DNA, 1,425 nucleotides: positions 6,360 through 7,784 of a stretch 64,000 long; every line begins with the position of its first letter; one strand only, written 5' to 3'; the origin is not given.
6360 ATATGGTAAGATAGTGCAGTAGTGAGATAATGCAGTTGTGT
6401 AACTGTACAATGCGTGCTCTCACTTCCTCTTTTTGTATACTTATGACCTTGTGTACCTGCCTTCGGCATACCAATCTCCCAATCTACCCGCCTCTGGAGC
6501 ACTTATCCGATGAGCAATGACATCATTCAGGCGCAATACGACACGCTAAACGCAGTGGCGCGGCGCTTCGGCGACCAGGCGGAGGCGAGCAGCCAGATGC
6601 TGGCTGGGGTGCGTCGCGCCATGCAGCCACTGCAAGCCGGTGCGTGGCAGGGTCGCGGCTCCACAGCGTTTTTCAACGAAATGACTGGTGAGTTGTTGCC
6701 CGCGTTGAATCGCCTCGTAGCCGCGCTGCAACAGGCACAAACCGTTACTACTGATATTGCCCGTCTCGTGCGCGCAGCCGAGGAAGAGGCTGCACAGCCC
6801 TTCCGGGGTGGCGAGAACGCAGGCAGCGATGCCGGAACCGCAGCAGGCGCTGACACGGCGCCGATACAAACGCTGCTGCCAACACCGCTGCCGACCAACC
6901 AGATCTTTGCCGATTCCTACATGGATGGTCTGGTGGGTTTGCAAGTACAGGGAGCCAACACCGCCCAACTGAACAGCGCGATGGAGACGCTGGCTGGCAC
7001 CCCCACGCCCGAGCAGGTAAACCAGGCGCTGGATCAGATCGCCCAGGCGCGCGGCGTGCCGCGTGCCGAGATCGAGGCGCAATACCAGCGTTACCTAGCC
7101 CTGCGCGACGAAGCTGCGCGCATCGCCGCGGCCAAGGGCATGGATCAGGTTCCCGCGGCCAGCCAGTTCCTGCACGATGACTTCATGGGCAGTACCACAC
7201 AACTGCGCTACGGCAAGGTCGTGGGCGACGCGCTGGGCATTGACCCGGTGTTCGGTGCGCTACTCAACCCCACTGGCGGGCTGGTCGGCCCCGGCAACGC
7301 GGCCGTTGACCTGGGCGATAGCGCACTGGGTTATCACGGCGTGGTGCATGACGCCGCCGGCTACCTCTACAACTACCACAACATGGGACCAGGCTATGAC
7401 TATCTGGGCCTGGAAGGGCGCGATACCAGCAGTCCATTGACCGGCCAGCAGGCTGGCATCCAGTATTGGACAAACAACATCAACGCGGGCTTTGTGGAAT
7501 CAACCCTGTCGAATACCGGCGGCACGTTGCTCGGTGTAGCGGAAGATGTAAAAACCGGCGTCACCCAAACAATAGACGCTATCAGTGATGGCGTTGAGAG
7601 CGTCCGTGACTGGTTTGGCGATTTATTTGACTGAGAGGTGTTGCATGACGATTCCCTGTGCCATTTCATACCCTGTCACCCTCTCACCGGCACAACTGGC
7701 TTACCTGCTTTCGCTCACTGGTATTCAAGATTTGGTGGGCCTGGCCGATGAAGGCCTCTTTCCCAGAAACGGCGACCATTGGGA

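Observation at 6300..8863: WXG100-fused polymorphic-toxin-like gene with candidate immunity gene and lipoprotein, preceded by an AT-richer repeat-bearing control region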

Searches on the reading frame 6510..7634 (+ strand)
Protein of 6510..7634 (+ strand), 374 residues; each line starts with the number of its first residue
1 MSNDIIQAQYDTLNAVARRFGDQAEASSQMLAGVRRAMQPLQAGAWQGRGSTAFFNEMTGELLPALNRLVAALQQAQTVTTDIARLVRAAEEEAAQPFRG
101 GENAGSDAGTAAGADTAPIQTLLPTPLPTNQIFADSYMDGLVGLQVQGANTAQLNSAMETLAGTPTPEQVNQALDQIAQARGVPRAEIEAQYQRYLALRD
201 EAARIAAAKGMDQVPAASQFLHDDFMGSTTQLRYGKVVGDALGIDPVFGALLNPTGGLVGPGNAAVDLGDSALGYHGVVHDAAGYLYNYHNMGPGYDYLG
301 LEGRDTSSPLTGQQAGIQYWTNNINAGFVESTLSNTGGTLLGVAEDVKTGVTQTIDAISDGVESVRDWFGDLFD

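Call 4: search_protein_families(library=pfam, proteins=[window:6510-7634:+], max_evalue=1)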
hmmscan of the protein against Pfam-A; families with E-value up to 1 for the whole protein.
window:6510-7634:+ (374 aa): 2 families
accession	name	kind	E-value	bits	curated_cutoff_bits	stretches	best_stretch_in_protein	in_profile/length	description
PF06013.18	WXG100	-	1.5e-09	38.4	27.3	1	6-91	2-85/86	Proteins of 100 residues with WXG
PF12085.13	DUF3562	-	0.69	10.1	26.3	1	168-205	2-39/60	Protein of unknown function (DUF3562)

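Call 5: search_protein_families(library=ncbifam, proteins=[window:6510-7634:+], max_evalue=1)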
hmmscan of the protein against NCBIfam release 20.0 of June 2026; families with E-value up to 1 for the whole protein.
window:6510-7634:+ (374 aa): 1 family
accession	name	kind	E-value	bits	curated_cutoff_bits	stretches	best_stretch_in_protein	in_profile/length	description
TIGR03930.1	WXG100_ESAT6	subfamily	1.3e-17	63.7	44.85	1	6-96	2-90/90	WXG100 family type VII secretion target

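Call 9: find_homologous_proteins(query=window:6510-7634:+, max_evalue=0.001)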
Query window:6510-7634:+ (374 aa): 458 proteins with E <= 0.001 among 8000 candidates; the best 120 are listed.
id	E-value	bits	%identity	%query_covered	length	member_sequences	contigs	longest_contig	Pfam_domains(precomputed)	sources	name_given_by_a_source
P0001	5.9e-241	817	100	100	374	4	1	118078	PF06013.19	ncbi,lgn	ncbi:MAG: WXG100 family type VII secretion target [Anaerolineae bacterium]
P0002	4.5e-192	656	79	100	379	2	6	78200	PF06013.19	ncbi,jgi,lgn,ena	ncbi:MAG: WXG100 family type VII secretion target [Caldilineales bacterium]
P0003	1.4e-188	645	79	100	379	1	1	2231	PF06013.19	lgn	-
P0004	4.0e-187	640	78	100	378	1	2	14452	PF06013.19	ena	-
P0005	1.1e-183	629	78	100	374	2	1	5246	PF06013.19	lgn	-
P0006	2.2e-162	559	68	100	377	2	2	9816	PF06013.19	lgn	-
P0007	1.7e-161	556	62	100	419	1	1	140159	PF06013.19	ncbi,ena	-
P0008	4.4e-161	554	67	100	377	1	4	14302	PF06013.19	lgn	-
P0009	4.5e-160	551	70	100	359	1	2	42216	PF06013.19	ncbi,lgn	-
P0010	1.2e-159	550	66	100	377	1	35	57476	PF06013.19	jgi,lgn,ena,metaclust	metaclust:\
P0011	2.7e-158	545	66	100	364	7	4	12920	PF06013.19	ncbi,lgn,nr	ncbi:MAG: WXG100 family type VII secretion target [Anaerolinea sp.]|nr:WXG100 family type VII secret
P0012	3.5e-158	545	65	100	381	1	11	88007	PF06013.19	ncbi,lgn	-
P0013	2.0e-157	542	68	100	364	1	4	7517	PF06013.19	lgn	-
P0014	7.6e-157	541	69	100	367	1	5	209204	PF06013.19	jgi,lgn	jgi:WXG100 family type VII secretion target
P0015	2.6e-156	539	66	99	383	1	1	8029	PF06013.19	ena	-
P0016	1.7e-155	536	66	96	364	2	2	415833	PF06013.19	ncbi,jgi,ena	ncbi:MAG: WXG100 family type VII secretion target [Anaerolineae bacterium]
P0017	3.3e-155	535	67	100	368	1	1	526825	PF06013.19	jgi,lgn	jgi:WXG100 family type VII secretion target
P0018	6.3e-155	534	64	100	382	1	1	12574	PF06013.19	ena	-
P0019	2.4e-154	532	66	100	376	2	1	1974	PF06013.19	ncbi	-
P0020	8.2e-154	531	69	96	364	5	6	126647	PF06013.19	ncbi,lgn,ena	-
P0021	5.9e-153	528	67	96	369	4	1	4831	PF06013.19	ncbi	-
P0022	8.6e-152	524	66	100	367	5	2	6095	PF06013.19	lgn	-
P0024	1.2e-150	520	66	100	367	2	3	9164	PF06013.19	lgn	-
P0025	3.9e-148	512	66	96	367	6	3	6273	PF06013.19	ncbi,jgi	jgi:WXG100 family type VII secretion target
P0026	4.7e-146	505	62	100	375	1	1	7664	PF06013.19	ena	-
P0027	3.7e-145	502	65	96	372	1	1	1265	PF06013.19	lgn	-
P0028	2.0e-144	500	63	100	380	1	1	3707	PF06013.19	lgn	-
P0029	2.3e-141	490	68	67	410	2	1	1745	PF06013.19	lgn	-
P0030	1.0e-139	484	61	100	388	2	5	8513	PF06013.19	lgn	-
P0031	5.8e-127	442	56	99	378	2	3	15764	PF06013.19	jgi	-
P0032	1.0e-120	422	51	100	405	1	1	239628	PF06013.19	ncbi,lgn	-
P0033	1.1e-119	418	51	100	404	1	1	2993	PF06013.19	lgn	-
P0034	2.7e-118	414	53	100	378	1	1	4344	PF06013.19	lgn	-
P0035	8.1e-118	412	51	100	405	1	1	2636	PF06013.19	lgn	-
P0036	4.0e-115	403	52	100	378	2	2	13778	PF06013.19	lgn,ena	-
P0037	4.1e-115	403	51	100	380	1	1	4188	PF06013.19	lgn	-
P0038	2.5e-114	401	52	99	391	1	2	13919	PF06013.19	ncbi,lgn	-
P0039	4.3e-107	377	49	99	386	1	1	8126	PF06013.19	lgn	-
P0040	6.8e-107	376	48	100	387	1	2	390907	PF06013.19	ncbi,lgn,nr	ncbi:MAG: WXG100 family type VII secretion target [Ardenticatenaceae bacterium]|nr:WXG100 family typ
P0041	2.5e-106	374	47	100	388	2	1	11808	PF06013.19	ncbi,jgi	-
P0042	4.3e-106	374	47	99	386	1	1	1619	PF06013.19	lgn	-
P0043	7.0e-106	373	48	99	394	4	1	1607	PF06013.19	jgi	jgi:WXG100 family type VII secretion target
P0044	4.2e-105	370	48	99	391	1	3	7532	PF06013.19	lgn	-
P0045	4.7e-105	370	48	100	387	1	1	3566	PF06013.19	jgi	jgi:WXG100 family type VII secretion target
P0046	6.5e-105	370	46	100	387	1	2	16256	PF06013.19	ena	-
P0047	1.2e-104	369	47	100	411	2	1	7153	PF06013.19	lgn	-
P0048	1.8e-104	368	47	100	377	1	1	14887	PF06013.19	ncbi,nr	ncbi:MAG: WXG100 family type VII secretion target [Anaerolineales bacterium]|nr:WXG100 family type V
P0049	3.1e-104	367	46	100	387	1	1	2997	PF06013.19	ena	-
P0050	4.0e-104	367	48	99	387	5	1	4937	PF06013.19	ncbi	-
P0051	5.3e-103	363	47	100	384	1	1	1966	PF06013.19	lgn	-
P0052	8.6e-103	363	48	96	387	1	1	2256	PF06013.19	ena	-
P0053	8.8e-103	363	47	99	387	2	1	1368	PF06013.19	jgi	jgi:WXG100 family type VII secretion target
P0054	1.0e-102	362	48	96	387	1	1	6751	PF06013.19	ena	-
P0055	1.8e-102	362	48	96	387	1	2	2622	PF06013.19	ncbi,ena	-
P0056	6.2e-102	360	46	100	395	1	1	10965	PF06013.19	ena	-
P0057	8.9e-102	359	48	99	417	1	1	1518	PF06013.19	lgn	-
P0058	9.0e-102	359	48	100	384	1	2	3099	PF06013.19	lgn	-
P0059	1.2e-101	359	47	99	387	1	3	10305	PF06013.19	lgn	-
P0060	1.4e-101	359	47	99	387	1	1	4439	PF06013.19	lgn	-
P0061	2.3e-101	358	47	100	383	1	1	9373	PF06013.19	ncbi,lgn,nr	ncbi:MAG: hypothetical protein DHS20C20_30090 [Ardenticatenaceae bacterium]|nr:MAG: hypothetical pro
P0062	5.3e-101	357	49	98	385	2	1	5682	PF06013.19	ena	-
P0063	2.3e-100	355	48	91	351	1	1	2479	PF06013.19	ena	-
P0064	3.3e-99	351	46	100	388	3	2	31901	PF06013.19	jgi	jgi:WXG100 family type VII secretion target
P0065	2.0e-98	348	46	98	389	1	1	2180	PF06013.19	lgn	-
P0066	2.3e-97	345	56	66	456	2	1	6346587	PF06013.19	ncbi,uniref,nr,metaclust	ncbi:protein of unknown function DUF909 [Herpetosiphon aurantiacus DSM 785]|uniref:WXG100 family typ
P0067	1.7e-94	335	61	52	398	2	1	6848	PF06013.19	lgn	-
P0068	7.7e-94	333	50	86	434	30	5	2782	PF06013.19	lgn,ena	-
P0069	3.7e-93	331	47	98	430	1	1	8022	PF06013.19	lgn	-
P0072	1.9e-89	319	45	98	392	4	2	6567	PF06013.19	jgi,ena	-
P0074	1.7e-88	316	51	86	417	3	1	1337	PF06013.19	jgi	-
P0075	6.2e-87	311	43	99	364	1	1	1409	PF06013.19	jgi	-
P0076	7.5e-87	310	48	69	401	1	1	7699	PF06013.19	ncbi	-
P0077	9.9e-87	310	49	68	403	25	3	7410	PF06013.19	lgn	-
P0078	1.2e-86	310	49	86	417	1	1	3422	PF06013.19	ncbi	ncbi:MAG: hypothetical protein Kow0031_37860 [Anaerolineae bacterium]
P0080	3.3e-86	308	44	95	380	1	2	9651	PF06013.19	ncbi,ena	-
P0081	1.1e-85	306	48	86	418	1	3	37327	PF06013.19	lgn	-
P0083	2.9e-85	305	42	97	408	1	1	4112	PF06013.19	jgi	jgi:WXG100 family type VII secretion target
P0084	3.8e-84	301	54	52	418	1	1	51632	PF06013.19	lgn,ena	-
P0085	4.2e-84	301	44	95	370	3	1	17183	PF06013.19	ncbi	-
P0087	1.4e-83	300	42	99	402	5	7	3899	PF06013.19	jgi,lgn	jgi:WXG100 family type VII secretion target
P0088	2.6e-83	299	61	52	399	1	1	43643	PF06013.19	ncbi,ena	-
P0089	3.3e-83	298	47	86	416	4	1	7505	PF06013.19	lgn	-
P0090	4.9e-83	298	56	52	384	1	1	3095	PF06013.19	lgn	-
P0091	6.3e-83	297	44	97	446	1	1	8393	PF06013.19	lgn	-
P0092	9.9e-83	297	49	25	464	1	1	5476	PF06013.19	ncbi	-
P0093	1.7e-82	296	42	100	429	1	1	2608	PF06013.19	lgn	-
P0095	2.2e-82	296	46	87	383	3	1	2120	PF06013.19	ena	-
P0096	2.6e-82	295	52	65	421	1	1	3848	PF06013.19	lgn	-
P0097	6.6e-82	294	42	95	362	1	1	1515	PF06013.19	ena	-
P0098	8.6e-82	294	44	86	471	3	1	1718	PF06013.19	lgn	-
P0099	9.3e-82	294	44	100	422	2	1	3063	PF06013.19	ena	-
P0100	1.0e-81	293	48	85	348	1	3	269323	PF06013.19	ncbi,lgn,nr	ncbi:MAG: WXG100 family type VII secretion target [Anaerolineales bacterium]|nr:WXG100 family type V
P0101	2.4e-81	292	53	53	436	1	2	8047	PF06013.19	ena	-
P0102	2.9e-81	292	55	52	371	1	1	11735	PF06013.19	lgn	-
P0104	3.8e-81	292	54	52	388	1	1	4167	PF06013.19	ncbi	-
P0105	5.9e-81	291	47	86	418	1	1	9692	PF06013.19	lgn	-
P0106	1.0e-80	290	42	97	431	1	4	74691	PF06013.19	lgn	-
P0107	1.3e-80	290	48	86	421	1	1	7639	PF06013.19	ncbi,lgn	-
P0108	2.2e-80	289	46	87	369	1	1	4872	PF06013.19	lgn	-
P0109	2.9e-80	289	48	86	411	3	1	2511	PF06013.19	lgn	-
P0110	6.1e-80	288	53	52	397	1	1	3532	PF06013.19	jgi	-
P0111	7.5e-80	287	46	87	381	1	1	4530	PF06013.19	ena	-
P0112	9.0e-80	287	45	84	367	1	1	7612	PF06013.19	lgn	-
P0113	1.2e-79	287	56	52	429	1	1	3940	PF06013.19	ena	-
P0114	1.4e-79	286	42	99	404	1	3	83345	PF06013.19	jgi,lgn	jgi:WXG100 family type VII secretion target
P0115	1.6e-79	286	58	52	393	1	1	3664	PF06013.19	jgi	-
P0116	2.4e-79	286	46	63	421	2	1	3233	PF06013.19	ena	-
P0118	5.3e-79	284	44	87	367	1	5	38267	PF06013.19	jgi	jgi:WXG100 family type VII secretion target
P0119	7.0e-79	284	46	84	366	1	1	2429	PF06013.19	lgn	-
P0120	1.1e-78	283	45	86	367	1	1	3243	PF06013.19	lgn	-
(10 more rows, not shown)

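Call 10: search_solved_structures(query=window:6510-7634:+, max_evalue=1, show_alignments=2)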
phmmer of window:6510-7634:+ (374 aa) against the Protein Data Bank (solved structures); distinct sequences matched with E-value up to 1: 2.
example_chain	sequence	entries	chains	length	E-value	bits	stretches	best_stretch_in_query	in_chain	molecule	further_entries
3zbh_A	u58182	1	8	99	0.0074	19.2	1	5-100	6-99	ESXA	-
1azw_A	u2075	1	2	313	0.29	13.9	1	182-224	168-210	PROLINE IMINOPEPTIDASE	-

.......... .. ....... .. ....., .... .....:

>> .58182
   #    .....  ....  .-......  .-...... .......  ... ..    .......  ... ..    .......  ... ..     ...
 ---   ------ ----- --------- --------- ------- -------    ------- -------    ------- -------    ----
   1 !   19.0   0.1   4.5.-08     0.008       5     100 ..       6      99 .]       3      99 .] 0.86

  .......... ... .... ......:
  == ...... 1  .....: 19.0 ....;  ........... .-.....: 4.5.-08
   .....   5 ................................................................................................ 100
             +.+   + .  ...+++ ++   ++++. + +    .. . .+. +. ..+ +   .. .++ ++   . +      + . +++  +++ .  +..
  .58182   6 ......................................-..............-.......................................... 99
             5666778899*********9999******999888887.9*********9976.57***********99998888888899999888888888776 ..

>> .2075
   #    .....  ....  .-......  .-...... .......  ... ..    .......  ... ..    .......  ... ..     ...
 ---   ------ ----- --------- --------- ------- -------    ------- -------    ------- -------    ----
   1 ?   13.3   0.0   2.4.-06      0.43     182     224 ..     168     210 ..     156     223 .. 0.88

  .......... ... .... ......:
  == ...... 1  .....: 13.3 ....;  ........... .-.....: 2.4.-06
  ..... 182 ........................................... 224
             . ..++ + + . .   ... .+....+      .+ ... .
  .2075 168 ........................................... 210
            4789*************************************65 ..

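Call 13: find_encoding_contigs(protein=P0066, flank=10000, max_places=2)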
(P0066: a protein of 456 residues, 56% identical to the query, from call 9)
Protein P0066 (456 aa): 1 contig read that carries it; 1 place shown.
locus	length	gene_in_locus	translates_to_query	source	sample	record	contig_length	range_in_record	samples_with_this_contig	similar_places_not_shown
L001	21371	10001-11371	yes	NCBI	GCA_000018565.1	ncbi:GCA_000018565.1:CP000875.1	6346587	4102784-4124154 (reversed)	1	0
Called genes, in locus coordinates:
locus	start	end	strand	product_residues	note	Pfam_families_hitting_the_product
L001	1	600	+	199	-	PF00756:Esterase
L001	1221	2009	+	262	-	PF00106:adh_short, PF23441:SDR (weak), PF13561:adh_short_C2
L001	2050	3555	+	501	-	-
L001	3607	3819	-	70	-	-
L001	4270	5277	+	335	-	PF06013:WXG100 (weak)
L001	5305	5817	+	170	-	PF16266:DUF4919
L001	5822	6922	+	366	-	PF24814:WD40_Prp19, PF25171:Beta-prop_WDR36-Utp21_1st, PF24807:WD40_CDC20-Fz, PF25173:Beta-prop_WDR3_1st, PF25174:Beta-prop_THOC3, PF25391:WD40_Gbeta, PF23381:Beta-prop_IFT122_1st, PF24805:EIF3I, +34 more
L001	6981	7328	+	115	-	-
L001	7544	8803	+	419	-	-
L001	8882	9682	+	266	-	-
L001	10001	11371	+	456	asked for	PF06013:WXG100 (weak)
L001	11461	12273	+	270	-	-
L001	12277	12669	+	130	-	-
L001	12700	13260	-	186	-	-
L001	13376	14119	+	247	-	PF00480:ROK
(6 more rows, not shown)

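Call 14: find_encoding_contigs(protein=P0017, flank=10000, max_places=2)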
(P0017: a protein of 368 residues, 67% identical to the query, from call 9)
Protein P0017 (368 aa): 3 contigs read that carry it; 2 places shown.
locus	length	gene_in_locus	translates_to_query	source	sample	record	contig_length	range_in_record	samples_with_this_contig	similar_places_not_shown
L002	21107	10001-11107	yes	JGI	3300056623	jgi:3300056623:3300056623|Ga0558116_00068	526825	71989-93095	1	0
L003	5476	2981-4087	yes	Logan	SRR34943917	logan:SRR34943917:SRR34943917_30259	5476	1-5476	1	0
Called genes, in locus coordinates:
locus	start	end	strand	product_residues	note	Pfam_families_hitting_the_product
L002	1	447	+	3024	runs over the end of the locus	PF00910:RNA_helicase (faint), PF13481:AAA_25 (faint), PF00004:AAA (faint), PF00005:ABC_tran (faint), PF01580:FtsK_SpoIIIE, PF01637:ATPase_2 (faint), PF01935:DUF87 (faint), PF01580:FtsK_SpoIIIE, +19 more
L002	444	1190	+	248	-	-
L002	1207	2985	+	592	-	-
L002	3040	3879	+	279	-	-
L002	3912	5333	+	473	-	PF06013:WXG100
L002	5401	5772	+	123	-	-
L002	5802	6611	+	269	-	-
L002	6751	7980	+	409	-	PF06013:WXG100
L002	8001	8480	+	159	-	-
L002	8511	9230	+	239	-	-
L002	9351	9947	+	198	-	-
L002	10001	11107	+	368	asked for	PF06013:WXG100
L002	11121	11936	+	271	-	-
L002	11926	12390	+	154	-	-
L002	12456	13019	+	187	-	-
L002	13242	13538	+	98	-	PF04365:BrnT_toxin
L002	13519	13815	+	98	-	-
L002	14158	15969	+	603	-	PF05762:VWA_CoxE (weak), PF13768:VWA_3, PF00092:VWA, PF13519:VWA_2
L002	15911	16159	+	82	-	PF00498:FHA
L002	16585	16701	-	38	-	-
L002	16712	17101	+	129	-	PF13529:Peptidase_C39_2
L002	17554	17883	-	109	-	-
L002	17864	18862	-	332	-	PF00931:NB-ARC (faint), PF13191:AAA_16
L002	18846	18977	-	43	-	-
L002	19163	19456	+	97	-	PF01965:DJ-1_PfpI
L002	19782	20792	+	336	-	PF00188:CAP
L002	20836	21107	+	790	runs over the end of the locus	-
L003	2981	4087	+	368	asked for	PF06013:WXG100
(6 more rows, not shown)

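Call 15: find_encoding_contigs(protein=P0001, flank=10000, max_places=2)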
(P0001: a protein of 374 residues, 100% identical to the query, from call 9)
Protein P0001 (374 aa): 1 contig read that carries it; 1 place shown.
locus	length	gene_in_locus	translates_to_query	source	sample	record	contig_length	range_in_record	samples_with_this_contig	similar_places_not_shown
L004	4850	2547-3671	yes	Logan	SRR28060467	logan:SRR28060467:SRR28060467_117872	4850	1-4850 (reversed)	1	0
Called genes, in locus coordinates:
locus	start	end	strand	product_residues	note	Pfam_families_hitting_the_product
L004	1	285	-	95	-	?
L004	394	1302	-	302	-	-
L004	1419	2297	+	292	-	PF01487:DHquinase_I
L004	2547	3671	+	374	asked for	PF06013:WXG100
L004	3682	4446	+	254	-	-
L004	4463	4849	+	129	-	?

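Call 16: find_encoding_contigs(protein=P0016, flank=10000, max_places=1)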
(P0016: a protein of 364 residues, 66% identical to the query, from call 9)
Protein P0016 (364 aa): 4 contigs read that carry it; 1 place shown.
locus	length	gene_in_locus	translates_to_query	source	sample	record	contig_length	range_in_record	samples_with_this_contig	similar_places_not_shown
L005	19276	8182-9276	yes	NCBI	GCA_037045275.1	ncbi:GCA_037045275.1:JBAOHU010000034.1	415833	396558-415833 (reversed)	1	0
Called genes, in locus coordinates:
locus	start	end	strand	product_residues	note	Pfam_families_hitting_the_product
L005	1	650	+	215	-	?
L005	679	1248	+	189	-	-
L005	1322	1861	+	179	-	-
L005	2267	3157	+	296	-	PF06013:WXG100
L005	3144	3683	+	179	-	-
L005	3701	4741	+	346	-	-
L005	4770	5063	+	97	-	-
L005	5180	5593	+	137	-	-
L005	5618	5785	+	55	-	-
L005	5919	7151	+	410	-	PF01129:ART, PF03496:ADPrib_exo_Tox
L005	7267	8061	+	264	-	PF14011:ESX-1_EspG (weak)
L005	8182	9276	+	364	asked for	PF06013:WXG100 (weak)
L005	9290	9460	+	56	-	-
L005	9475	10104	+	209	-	-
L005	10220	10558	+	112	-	-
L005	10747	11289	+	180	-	PF13519:VWA_2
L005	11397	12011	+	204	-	-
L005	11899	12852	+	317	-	PF16697:Yop-YscD_cpl (weak), PF00498:FHA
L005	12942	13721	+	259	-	-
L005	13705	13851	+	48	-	-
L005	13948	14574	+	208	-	PF00069:Pkinase, PF07714:PK_Tyr_Ser-Thr, PF06293:Kdo (weak), PF01636:APH (faint), PF03109:ABC1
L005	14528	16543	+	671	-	PF08239:SH3_3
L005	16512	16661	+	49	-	-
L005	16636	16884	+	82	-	PF03551:PadR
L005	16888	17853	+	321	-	-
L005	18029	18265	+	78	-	PF01402:RHH_1 (weak)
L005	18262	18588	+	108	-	PF02452:PemK_toxin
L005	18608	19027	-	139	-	-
